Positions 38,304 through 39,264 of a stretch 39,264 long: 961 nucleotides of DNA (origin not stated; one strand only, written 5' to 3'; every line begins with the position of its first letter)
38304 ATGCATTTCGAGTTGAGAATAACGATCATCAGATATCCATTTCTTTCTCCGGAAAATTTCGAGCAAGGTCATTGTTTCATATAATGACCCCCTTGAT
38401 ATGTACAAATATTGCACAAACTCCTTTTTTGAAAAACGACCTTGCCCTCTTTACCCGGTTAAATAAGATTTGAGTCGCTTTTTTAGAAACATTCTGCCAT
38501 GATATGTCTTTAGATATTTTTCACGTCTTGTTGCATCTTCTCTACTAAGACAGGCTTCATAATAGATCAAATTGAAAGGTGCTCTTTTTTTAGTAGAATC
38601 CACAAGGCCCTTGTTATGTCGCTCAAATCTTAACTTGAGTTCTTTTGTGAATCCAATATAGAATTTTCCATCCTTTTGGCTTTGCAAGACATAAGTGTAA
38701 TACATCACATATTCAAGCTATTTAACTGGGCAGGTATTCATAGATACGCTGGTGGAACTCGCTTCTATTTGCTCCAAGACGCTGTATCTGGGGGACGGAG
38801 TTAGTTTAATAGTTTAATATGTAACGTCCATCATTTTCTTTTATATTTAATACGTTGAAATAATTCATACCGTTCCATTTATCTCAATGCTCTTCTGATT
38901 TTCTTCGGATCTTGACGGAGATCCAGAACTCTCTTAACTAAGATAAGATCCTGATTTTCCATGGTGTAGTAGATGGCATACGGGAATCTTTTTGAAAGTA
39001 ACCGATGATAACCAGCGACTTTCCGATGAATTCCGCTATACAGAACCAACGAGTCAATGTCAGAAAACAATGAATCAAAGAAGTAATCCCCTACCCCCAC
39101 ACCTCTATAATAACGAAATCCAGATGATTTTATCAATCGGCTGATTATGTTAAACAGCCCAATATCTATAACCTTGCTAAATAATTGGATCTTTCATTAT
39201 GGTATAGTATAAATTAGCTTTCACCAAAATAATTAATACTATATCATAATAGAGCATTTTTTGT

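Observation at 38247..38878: Minimal GIY-YIG nuclease gene inserted into the conserved core of a four-helix-bundle gene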

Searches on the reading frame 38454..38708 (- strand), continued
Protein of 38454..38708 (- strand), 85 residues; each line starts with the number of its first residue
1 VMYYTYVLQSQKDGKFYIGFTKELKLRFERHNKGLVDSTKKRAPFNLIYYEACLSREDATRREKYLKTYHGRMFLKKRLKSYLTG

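Call 78: search_protein_families(library=padloc, max_evalue=0.001, proteins=[window:38454-38705:-])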
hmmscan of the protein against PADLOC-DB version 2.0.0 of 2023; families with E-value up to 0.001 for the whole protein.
seq(84 aa): 0 families
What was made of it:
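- On Anti-phage defence systems (PADLOC): No match for the GIY-YIG protein or the FHB protein (call 78).
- No PADLOC defence-family match (call 78).
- Tried and rejected: Defence system: no PADLOC match (call 78).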

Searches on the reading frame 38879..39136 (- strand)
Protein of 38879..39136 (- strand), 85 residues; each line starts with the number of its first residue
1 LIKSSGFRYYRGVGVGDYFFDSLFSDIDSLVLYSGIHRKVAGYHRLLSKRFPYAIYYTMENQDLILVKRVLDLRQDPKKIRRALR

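Call 7: search_protein_families(library=pfam, max_evalue=1, proteins=[window:38879-39136:-])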
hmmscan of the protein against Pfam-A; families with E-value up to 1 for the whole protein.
window:38879-39136:- (85 aa): 1 family
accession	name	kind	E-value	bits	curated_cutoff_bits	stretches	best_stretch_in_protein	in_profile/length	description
PF05016.21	ParE_toxin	-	0.014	16.4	23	1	13-76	23-88/89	ParE toxin of type II toxin-antitoxin system, parDE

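Call 8: search_protein_families(library=ncbifam, max_evalue=1, proteins=[window:38879-39136:-])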
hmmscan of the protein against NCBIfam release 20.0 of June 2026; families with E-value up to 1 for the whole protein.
window:38879-39136:- (85 aa): 0 families
